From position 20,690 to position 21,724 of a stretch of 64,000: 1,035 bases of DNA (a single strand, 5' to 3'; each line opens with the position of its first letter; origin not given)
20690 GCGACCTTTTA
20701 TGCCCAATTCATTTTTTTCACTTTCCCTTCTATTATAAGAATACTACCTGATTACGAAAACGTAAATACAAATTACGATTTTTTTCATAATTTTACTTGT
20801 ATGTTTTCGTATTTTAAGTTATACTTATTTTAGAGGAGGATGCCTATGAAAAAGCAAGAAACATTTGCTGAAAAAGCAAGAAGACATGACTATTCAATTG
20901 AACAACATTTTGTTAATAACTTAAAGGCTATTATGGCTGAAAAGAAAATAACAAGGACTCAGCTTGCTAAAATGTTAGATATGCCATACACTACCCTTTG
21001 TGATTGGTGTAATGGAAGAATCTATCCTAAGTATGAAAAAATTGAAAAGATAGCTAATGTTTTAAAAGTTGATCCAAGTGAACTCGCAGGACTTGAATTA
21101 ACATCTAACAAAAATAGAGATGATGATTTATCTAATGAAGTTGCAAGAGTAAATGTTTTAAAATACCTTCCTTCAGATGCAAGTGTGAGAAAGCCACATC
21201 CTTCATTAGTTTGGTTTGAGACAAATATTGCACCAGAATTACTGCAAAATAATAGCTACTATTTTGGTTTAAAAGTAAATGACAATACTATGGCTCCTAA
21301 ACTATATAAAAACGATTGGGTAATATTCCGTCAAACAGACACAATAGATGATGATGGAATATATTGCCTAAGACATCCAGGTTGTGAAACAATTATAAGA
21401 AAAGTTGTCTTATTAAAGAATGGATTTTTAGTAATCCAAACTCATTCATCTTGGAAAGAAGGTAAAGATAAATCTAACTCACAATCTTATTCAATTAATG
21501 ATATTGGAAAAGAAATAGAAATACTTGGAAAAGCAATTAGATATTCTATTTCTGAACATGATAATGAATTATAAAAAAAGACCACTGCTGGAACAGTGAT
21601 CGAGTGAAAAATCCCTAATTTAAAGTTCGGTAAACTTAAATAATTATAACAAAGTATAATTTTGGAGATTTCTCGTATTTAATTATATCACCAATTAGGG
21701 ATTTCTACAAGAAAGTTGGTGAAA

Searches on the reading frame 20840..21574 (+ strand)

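Call 62: search_protein_families(library=pfam, proteins=[window:20840-21574:+], max_evalue=0.001)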
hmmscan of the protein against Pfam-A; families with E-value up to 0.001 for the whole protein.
window:20840-21574:+ (244 aa): 5 families
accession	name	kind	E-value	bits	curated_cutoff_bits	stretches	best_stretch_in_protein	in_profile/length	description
PF13443.12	HTH_26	-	1.3e-10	41.8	22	1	27-85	1-60/63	Cro/C1-type HTH DNA-binding domain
PF01381.28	HTH_3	-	2.8e-10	40.5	23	1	28-82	1-55/55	Helix-turn-helix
PF00717.28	Peptidase_S24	-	2.1e-08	34.3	23.3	1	130-201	24-93/116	Peptidase S24-like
PF13560.12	HTH_31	-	1.7e-06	28.7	27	1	28-83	6-62/64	Helix-turn-helix domain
PF12844.13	HTH_19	-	0.00011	22.4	30.2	1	27-83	3-59/64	Helix-turn-helix domain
